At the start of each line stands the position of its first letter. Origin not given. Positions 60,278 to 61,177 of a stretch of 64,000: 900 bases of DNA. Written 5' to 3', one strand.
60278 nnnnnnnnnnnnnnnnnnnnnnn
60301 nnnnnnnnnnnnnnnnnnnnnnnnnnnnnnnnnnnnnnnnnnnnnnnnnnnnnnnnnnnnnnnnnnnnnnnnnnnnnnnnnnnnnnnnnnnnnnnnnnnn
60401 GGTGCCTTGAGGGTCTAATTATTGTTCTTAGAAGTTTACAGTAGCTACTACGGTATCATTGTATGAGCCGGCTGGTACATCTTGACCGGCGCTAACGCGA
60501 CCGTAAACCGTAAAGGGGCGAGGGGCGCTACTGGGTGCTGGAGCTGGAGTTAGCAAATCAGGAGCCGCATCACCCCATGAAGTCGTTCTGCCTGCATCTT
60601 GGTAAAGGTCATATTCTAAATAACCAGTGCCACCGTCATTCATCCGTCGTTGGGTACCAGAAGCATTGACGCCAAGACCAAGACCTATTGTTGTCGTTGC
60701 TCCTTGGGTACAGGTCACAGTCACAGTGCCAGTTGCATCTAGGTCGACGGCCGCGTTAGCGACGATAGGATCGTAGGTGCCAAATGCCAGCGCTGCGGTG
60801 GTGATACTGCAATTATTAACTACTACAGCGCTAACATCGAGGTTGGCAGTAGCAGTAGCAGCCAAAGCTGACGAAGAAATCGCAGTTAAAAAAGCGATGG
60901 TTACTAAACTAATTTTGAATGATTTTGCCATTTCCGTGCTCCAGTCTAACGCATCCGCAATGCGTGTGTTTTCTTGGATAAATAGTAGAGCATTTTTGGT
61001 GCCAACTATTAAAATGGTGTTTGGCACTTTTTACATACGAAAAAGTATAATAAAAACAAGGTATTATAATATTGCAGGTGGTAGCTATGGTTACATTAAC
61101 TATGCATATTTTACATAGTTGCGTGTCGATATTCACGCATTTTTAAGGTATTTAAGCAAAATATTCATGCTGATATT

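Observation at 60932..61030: Sigma-54 promoter in front of the major pilin gene, which suggests the PilZ-EBP controls the pilus operon; the ORF-track start of the pilin is wrong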

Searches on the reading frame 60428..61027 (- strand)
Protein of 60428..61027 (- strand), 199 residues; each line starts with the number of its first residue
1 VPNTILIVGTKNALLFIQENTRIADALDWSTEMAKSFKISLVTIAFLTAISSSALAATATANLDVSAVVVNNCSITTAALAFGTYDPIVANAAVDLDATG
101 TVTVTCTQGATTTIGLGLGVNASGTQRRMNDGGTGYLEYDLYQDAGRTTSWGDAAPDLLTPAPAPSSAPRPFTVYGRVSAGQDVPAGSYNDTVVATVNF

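Call 5: search_protein_families(library=pfam, proteins=[window:60428-61027:-], max_evalue=0.01)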
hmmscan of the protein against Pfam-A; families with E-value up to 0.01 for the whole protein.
window:60428-61027:- (199 aa): 1 family
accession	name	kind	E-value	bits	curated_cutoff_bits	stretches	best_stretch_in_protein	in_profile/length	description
PF05229.21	SCPU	-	3.5e-35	121.8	22.4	1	60-196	2-138/138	Spore Coat Protein U domain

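Call 10: find_homologous_proteins(query=window:60428-60931:-, max_evalue=0.00001)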
Query window:60428-60931:- (167 aa): 1291 proteins with E <= 0.00001 among 2028 candidates; the best 120 are listed.
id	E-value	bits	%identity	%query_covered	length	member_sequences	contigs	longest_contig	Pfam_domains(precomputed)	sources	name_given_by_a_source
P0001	9.6e-99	346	100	100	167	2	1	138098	PF05229.22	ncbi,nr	ncbi:MAG: spore coat protein U domain-containing protein [Deltaproteobacteria bacterium]|nr:spore co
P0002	1.0e-89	316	93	100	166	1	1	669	PF05229.22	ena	-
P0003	7.9e-67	242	69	100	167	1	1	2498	PF05229.22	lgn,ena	-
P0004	1.9e-60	221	74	83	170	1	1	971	PF05229.22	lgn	-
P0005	1.3e-59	219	73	83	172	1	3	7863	PF05229.22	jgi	jgi:spore coat protein U-like protein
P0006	1.6e-59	218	71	93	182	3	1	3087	PF05229.22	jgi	jgi:spore coat protein U-like protein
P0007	2.3e-59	218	70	90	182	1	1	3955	PF05229.22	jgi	jgi:spore coat protein U-like protein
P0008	3.0e-59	217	69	83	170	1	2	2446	PF05229.22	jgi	-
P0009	3.1e-59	217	71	83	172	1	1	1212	PF05229.22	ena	-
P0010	3.9e-59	217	72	83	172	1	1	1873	PF05229.22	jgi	jgi:spore coat protein U-like protein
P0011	4.9e-59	217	72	83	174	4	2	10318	PF05229.22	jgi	jgi:spore coat protein U-like protein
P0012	6.4e-59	216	69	93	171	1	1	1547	PF05229.22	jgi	jgi:spore coat protein U-like protein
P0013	6.4e-59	216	72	90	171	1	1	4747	PF05229.22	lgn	-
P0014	7.2e-59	216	72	90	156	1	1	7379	PF05229.22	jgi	jgi:spore coat protein U-like protein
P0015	7.9e-59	216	72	83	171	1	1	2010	PF05229.22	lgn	-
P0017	1.1e-58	216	70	83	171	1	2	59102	PF05229.22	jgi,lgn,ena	-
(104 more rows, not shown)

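Call 11: find_encoding_contigs(protein=P0002, flank=10000, max_places=3)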
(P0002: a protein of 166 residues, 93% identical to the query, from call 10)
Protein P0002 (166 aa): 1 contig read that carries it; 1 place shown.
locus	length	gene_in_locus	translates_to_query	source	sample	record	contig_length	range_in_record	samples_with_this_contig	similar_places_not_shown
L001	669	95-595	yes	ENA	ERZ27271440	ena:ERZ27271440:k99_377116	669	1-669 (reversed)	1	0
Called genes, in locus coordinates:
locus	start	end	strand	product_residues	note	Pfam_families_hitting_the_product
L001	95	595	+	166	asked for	PF05229:SCPU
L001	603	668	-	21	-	?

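Call 12: find_encoding_contigs(protein=P0003, flank=10000, max_places=3)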
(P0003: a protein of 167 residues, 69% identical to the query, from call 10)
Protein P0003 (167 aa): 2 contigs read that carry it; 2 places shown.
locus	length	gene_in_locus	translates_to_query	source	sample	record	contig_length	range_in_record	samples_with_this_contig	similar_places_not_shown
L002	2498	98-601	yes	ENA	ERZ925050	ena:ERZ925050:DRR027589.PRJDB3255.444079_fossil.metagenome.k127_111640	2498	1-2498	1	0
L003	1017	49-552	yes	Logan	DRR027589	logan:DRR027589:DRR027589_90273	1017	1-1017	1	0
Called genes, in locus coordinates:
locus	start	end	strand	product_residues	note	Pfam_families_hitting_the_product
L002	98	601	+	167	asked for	PF05229:SCPU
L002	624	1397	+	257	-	PF00345:PapD_N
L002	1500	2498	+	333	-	?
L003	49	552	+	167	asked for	PF05229:SCPU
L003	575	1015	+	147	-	?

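Call 13: find_encoding_contigs(protein=P0017, flank=10000, max_places=3)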
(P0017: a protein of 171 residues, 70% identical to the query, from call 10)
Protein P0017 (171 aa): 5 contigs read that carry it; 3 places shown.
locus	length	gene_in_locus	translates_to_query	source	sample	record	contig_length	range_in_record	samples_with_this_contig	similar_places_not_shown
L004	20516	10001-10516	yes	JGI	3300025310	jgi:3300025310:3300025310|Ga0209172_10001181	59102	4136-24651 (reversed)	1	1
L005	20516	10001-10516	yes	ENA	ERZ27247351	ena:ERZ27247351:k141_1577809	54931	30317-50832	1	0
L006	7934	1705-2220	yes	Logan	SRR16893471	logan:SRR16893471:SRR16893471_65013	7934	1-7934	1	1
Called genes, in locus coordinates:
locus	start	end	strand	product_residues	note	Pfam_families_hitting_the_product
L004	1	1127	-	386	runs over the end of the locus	-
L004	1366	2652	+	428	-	PF00483:NTP_transferase, PF24894:Hexapep_GlmU, PF25084:LbH_EIF2B (weak), PF25087:GMPPB_C (faint), PF25247:LbH_GLGC (faint)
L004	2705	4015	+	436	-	PF03952:Enolase_N, PF00113:Enolase_C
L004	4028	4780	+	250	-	PF00300:His_Phos_1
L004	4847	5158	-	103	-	-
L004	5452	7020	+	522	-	PF01642:MM_CoA_mutase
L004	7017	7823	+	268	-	PF00005:ABC_tran, PF02463:SMC_N (faint), PF13304:AAA_21 (faint)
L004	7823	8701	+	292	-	PF00005:ABC_tran, PF08352:oligo_HPY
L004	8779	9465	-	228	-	PF02463:SMC_N (faint), PF00005:ABC_tran, PF13304:AAA_21 (faint)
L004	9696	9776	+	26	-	-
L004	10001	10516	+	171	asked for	PF05229:SCPU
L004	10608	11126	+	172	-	PF05229:SCPU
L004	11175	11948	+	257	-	PF00345:PapD_N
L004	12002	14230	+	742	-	PF00577:Usher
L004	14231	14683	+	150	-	PF05229:SCPU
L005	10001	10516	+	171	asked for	PF05229:SCPU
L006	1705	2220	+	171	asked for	PF05229:SCPU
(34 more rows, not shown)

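Call 19: find_related_loci(query=A1, collection=genome_contigs, flank=10000)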
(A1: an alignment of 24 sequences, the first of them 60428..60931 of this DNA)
Query A1 (167 aa) in genome_contigs; peptide patterns used: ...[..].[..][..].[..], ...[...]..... (x = any residue, [..] = any of these).
228 stretches matched a pattern; 192 encode a relative of the query (tblastn E <= 1e-3); the best 80 are kept; 79 distinct loci.
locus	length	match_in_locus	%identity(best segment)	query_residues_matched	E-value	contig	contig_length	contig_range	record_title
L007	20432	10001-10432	69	24-167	9e-64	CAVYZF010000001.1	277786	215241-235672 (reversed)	MAG: uncultured Acidobacteriota bacterium isolate MFD02242.bin.1.226 genome assembly, contig: contig_10689, whole genome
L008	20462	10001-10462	64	14-167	1e-61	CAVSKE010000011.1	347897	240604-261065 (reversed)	MAG: uncultured Acidobacteriota bacterium isolate MFD02360.bin.2.183 genome assembly, contig: contig_16357, whole genome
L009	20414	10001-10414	71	30-167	9e-62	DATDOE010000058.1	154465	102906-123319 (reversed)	MAG TPA_asm: Vicinamibacterales bacterium isolate SMAG_U7885 k141_870532, whole genome shotgun sequence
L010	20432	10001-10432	67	24-167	1e-61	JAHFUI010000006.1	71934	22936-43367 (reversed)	MAG: Acidobacteria bacterium isolate nzgw76 NODE_195_length_71935_cov_8.405826, whole genome shotgun sequence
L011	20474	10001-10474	65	11-167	4e-60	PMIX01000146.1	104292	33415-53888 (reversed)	MAG: Myxococcales bacterium isolate fen_1127 73.20120600_E3D.16_contig_10170, whole genome shotgun sequence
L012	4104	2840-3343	61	1-167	2e-59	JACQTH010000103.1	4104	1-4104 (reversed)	MAG: Acidobacteria bacterium isolate NC_groundwater_1406_Ag_S-0.65um_65_44 S_p65_S5_coassembly_k141_790349, whole genome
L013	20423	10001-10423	68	27-167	1e-58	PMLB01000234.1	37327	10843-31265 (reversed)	MAG: Myxococcales bacterium isolate fen_1121 73.20120600_E1D.21_contig_12879, whole genome shotgun sequence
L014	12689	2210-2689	61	9-167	4e-58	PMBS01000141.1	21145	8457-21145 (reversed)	MAG: Myxococcales bacterium isolate fen_1144 73.20120700_E3M.35_contig_32587, whole genome shotgun sequence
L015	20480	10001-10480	63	9-167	8e-58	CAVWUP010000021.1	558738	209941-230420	MAG: uncultured delta proteobacterium isolate MFD01689.bin.1.110 genome assembly, contig: contig_19018, whole genome sho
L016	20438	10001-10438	63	23-167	2e-57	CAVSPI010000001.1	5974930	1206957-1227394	MAG: uncultured Acidobacteriota bacterium isolate MFD01275.bin.2.72 genome assembly, contig: contig_13227, whole genome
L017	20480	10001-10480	61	9-167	2e-57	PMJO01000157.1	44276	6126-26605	MAG: Myxococcales bacterium isolate fen_1125 73.20120600_E2D.64_contig_6694, whole genome shotgun sequence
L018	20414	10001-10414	65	30-167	2e-57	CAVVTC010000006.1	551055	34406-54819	MAG: uncultured Acidobacteriota bacterium isolate MFD02840.bin.2.88 genome assembly, contig: contig_16057, whole genome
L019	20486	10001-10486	60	8-167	3e-57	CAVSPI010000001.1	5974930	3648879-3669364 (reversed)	MAG: uncultured Acidobacteriota bacterium isolate MFD01275.bin.2.72 genome assembly, contig: contig_13227, whole genome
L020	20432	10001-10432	68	24-167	3e-57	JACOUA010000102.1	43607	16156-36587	MAG: Acidobacteria bacterium isolate NC_groundwater_58_Pr7_S-0.65um_66_18 FFV18_Sp65_scaffold_6406, whole genome shotgun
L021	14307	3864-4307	67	20-167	3e-56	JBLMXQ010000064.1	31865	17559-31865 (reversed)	MAG: Betaproteobacteria bacterium isolate MAG252 PRJNA957066_bin33_renamed_63, whole genome shotgun sequence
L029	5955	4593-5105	58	3-167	2e-53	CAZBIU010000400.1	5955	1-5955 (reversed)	MAG TPA_asm: uncultured Myxococcales bacterium isolate binchicken_co50_418 genome assembly, contig: NODE_19194_length_59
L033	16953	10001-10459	59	13-167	9e-52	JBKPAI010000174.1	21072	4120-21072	MAG: Acidobacteriota bacterium isolate GB_HAYS_MAG_00009 GB_HAYS_000000191345, whole genome shotgun sequence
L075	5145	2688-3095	55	30-167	1e-37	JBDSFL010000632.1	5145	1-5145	MAG: Thermoanaerobaculia bacterium isolate cluster1_bin.227 k127_11117863, whole genome shotgun sequence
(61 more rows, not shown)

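Call 26: find_encoding_contigs(protein=P0001, flank=10000, max_places=2)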
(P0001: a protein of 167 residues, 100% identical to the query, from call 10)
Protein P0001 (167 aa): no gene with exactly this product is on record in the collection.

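Call 35: search_protein_families(library=ncbifam, proteins=[window:60428-60931:-], max_evalue=1)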
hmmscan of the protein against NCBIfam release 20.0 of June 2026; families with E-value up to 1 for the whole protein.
window:60428-60931:- (167 aa): 0 families

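Call 70: search_protein_families(library=pfam, proteins=[L019:8150-9544:+, L016:6229-7677:+, L033:8076-9875:-, L075:2-2239:+, L029:113-1600:+], max_evalue=0.001)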
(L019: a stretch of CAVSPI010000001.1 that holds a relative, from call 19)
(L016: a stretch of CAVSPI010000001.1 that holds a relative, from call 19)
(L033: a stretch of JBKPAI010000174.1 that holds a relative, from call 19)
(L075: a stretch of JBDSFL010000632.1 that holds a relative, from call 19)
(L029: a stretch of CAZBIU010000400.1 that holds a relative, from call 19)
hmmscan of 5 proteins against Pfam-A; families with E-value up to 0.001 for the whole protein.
L019:8150-9544:+ (465 aa): 12 families
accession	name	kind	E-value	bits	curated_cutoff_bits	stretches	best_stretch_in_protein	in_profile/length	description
PF00158.32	Sigma54_activat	-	9.8e-69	230.8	20.2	1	146-312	1-167/168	Sigma-54 interaction domain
PF25601.1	AAA_lid_14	-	4.4e-25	87.8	27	1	318-396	1-78/87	AAA+ ATPase lid domain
PF14532.12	Sigma54_activ_2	-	9.9e-20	71.6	25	1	147-317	1-138/138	Sigma-54 interaction domain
PF00072.30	Response_reg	-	7e-18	65.3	30.2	1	15-115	8-108/111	Response regulator receiver domain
PF02954.25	HTH_8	-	1.1e-10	41.5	22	1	418-456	3-41/42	Bacterial regulatory protein, Fis family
PF07728.20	AAA_5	-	1.8e-06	28.4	22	1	170-288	2-123/139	AAA domain (dynein-related subfamily)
PF13191.12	AAA_16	-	5.9e-06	27.3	32.6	1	146-240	2-100/167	AAA ATPase domain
PF01078.27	Mg_chelatase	-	2.1e-05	24.5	20.3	0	167-287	22-157/207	Magnesium chelatase, subunit ChlI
PF18024.7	HTH_50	-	5.5e-05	23.2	27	1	411-458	2-48/50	Helix-turn-helix domain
PF00004.35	AAA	-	6e-05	23.9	21.2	1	170-288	1-110/131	ATPase family associated with various cellular activities (AAA)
PF25201.1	nSTAND6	-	0.00024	21.6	27.7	0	148-219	3-67/148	Novel STAND NTPase 6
PF13245.12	AAA_19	-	0.00065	20.3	25.1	0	167-267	11-120/134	AAA domain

L016:6229-7677:+ (483 aa): 9 families
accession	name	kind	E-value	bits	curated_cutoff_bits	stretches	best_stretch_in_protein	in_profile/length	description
PF00158.32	Sigma54_activat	-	1.8e-62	210.4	20.2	1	181-347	1-167/168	Sigma-54 interaction domain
PF25601.1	AAA_lid_14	-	5.5e-25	87.4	27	1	353-425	1-73/87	AAA+ ATPase lid domain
PF00072.30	Response_reg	-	2.1e-24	86.3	30.2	1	36-149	1-109/111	Response regulator receiver domain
PF14532.12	Sigma54_activ_2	-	4.7e-18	66.2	25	1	183-352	2-138/138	Sigma-54 interaction domain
PF02954.25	HTH_8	-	2e-12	47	22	1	440-480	1-42/42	Bacterial regulatory protein, Fis family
PF07728.20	AAA_5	-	2.7e-07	31.1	22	1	204-325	1-125/139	AAA domain (dynein-related subfamily)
PF00004.35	AAA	-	1.7e-06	28.9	21.2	1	205-338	1-127/131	ATPase family associated with various cellular activities (AAA)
PF18024.7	HTH_50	-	3.6e-06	27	27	1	441-480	8-47/50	Helix-turn-helix domain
PF01078.27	Mg_chelatase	-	2e-05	24.5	20.3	0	263-328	96-163/207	Magnesium chelatase, subunit ChlI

L033:8076-9875:- (600 aa): 8 families
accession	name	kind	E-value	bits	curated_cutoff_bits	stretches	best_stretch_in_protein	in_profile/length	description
PF00158.32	Sigma54_activat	-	6.8e-66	221.5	20.2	1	271-433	5-167/168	Sigma-54 interaction domain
PF00072.30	Response_reg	-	3.5e-28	98.4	30.2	1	128-236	2-110/111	Response regulator receiver domain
PF14532.12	Sigma54_activ_2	-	7.1e-22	78.6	25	1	269-438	2-138/138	Sigma-54 interaction domain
PF25601.1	AAA_lid_14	-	4.7e-21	74.9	27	1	439-516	1-78/87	AAA+ ATPase lid domain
PF07728.20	AAA_5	-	2.3e-08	34.6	22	1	291-409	2-123/139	AAA domain (dynein-related subfamily)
PF02954.25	HTH_8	-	6.6e-07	29.4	22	1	546-580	6-40/42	Bacterial regulatory protein, Fis family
PF01078.27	Mg_chelatase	-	0.00023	21.1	20.3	0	346-408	93-157/207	Magnesium chelatase, subunit ChlI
PF07724.20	AAA_2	-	0.00055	20.4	27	1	290-402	5-118/166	AAA domain (Cdc48 subfamily)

L075:2-2239:+ (746 aa): 7 families
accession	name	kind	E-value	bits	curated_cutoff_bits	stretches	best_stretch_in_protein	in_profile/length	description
PF00158.32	Sigma54_activat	-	5e-64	215.5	20.2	1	428-593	2-167/168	Sigma-54 interaction domain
PF00072.30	Response_reg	-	1.1e-26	93.6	30.2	1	295-404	1-110/111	Response regulator receiver domain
PF25601.1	AAA_lid_14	-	5.7e-22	77.8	27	1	599-669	1-72/87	AAA+ ATPase lid domain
PF14532.12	Sigma54_activ_2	-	3.6e-18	66.6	25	1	428-598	1-138/138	Sigma-54 interaction domain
PF02954.25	HTH_8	-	3.5e-11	43.1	22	1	696-726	8-38/42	Bacterial regulatory protein, Fis family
PF07728.20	AAA_5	-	5.9e-06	26.8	22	1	451-568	2-122/139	AAA domain (dynein-related subfamily)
PF13518.12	HTH_28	-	0.00052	20.5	25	0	700-726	8-32/52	Helix-turn-helix domain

L029:113-1600:+ (496 aa): 7 families
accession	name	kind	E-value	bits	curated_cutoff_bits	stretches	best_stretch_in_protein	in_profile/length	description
PF00158.32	Sigma54_activat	-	3.4e-67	225.8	20.2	1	185-350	2-167/168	Sigma-54 interaction domain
PF00072.30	Response_reg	-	7.1e-29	100.7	30.2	1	46-155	2-111/111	Response regulator receiver domain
PF25601.1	AAA_lid_14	-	4.7e-26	90.9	27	1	356-434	1-80/87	AAA+ ATPase lid domain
PF14532.12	Sigma54_activ_2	-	8.8e-21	75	25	1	185-355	1-138/138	Sigma-54 interaction domain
PF02954.25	HTH_8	-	4e-13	49.3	22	1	454-494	2-42/42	Bacterial regulatory protein, Fis family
PF07728.20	AAA_5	-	8.3e-07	29.5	22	1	208-326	2-123/139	AAA domain (dynein-related subfamily)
PF13191.12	AAA_16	-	2e-05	25.6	32.6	1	184-302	2-122/167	AAA ATPase domain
